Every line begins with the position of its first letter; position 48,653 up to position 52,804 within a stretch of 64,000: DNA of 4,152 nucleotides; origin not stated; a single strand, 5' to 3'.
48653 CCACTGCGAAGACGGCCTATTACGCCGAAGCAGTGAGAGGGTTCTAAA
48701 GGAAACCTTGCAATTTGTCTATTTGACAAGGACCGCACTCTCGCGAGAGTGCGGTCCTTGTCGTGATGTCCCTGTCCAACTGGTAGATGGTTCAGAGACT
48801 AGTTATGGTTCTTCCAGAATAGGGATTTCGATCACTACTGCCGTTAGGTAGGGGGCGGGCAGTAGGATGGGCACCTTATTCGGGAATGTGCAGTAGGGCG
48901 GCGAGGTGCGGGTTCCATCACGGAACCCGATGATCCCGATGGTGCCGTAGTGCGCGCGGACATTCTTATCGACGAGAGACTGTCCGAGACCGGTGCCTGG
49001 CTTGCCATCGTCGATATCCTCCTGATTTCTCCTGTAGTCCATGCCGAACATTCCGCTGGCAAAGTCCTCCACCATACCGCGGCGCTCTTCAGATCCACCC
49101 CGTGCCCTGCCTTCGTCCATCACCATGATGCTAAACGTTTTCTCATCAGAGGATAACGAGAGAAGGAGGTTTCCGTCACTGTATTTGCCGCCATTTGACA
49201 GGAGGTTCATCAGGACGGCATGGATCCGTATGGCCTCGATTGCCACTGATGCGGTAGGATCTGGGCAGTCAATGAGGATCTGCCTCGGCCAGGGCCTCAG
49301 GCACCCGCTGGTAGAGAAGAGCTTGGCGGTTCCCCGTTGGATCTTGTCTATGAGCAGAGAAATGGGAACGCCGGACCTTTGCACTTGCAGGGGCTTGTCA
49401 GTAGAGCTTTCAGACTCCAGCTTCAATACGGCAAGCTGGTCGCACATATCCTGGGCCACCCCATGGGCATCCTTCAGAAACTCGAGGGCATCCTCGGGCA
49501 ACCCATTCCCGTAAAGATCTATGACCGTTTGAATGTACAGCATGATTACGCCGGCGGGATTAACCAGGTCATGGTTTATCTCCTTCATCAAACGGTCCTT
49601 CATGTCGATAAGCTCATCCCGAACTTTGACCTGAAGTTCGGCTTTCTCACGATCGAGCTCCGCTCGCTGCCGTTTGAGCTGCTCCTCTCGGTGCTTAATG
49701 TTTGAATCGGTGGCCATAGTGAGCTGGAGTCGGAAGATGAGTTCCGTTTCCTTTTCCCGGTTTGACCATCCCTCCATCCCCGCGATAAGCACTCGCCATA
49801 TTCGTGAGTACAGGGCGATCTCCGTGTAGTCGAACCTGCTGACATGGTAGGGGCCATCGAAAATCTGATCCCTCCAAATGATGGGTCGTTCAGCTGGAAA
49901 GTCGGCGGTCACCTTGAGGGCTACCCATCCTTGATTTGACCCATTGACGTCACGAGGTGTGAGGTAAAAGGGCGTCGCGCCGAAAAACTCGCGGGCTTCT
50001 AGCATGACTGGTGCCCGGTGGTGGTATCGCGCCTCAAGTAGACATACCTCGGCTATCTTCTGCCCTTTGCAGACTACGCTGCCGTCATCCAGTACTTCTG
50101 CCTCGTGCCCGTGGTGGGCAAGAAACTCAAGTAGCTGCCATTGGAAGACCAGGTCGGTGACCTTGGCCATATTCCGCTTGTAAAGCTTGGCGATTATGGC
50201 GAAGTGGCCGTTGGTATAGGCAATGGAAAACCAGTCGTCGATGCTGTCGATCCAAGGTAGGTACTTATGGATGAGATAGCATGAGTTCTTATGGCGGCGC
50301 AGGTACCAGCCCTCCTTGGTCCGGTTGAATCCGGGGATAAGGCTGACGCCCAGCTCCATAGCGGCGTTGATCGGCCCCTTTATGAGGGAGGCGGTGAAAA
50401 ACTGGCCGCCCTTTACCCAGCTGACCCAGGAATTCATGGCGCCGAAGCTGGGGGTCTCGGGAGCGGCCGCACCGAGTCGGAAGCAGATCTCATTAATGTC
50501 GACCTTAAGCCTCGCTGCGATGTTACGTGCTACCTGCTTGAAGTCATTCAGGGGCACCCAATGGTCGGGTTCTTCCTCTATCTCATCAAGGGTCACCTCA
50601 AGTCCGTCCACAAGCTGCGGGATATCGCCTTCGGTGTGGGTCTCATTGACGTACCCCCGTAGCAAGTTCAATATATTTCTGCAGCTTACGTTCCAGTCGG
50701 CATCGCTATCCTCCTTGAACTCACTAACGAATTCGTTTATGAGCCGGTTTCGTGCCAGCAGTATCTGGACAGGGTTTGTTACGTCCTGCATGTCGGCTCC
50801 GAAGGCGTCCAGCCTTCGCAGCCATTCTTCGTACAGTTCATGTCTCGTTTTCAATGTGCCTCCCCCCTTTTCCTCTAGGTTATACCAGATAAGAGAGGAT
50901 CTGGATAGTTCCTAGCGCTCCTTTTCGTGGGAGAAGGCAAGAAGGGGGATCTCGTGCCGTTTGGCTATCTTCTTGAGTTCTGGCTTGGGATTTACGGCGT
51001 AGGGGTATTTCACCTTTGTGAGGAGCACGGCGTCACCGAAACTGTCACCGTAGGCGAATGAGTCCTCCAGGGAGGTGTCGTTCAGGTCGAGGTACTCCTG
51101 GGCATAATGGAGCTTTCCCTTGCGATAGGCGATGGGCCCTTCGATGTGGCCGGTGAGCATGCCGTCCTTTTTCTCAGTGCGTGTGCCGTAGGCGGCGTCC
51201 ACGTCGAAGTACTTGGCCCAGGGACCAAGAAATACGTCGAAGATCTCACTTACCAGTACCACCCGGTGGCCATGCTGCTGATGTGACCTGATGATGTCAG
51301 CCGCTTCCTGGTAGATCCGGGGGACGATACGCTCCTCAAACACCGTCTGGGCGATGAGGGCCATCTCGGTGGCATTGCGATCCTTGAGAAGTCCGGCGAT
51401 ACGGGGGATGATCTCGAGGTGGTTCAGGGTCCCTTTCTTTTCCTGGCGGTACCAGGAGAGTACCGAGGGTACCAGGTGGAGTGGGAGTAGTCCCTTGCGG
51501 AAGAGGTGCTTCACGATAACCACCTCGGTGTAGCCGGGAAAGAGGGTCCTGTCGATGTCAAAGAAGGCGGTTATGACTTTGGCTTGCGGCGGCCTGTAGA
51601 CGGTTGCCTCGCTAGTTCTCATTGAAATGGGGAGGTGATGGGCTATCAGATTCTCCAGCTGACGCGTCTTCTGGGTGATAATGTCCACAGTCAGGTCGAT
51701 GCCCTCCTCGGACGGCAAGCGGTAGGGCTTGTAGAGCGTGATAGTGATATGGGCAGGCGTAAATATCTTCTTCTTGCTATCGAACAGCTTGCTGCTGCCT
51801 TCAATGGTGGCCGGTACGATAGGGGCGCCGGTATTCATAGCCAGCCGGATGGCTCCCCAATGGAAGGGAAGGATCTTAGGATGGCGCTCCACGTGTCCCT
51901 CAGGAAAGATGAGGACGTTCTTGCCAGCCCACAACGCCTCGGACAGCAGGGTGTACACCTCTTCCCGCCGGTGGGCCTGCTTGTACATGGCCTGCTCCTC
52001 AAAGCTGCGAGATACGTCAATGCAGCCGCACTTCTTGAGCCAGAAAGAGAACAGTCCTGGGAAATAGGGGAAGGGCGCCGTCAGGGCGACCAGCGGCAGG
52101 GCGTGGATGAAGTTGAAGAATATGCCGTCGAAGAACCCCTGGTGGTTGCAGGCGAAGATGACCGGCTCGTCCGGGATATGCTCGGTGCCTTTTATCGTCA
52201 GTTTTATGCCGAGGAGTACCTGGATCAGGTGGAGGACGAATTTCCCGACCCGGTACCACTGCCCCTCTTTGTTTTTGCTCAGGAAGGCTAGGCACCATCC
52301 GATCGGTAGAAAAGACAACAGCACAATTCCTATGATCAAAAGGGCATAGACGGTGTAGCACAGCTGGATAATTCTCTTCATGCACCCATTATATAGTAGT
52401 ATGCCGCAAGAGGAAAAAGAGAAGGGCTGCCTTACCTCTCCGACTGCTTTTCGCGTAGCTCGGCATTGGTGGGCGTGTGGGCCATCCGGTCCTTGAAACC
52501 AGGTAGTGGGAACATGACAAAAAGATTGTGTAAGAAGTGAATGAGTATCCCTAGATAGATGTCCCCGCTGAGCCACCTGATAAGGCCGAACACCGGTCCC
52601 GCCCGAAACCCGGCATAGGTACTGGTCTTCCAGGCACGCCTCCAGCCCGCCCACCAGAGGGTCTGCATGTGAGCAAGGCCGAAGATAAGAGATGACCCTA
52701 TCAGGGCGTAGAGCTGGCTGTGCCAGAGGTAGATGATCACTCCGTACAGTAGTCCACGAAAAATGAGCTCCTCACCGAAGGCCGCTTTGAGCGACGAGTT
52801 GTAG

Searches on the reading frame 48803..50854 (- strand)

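Call 22: search_protein_families(library=pfam, proteins=[window:48803-50854:-], max_evalue=0.00001)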
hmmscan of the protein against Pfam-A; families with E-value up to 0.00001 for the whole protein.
window:48803-50854:- (683 aa): 1 family
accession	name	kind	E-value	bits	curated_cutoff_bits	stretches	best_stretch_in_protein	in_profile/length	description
PF02518.31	HATPase_c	-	3.5e-07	31.1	26.4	1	541-641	3-93/111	Histidine kinase-, DNA gyrase B-, and HSP90-like ATPase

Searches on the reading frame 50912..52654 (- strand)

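Call 22: search_protein_families(library=pfam, proteins=[window:50912-52654:-], max_evalue=0.00001)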
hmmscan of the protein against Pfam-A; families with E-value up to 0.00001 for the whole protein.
window:50912-52654:- (580 aa): 2 families
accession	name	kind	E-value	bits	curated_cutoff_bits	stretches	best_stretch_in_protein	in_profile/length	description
PF12710.13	HAD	-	1.5e-24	88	27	1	363-542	1-185/189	haloacid dehalogenase-like hydrolase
PF01553.26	Acyltransferase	-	1.5e-21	77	23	1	152-284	2-131/132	Acyltransferase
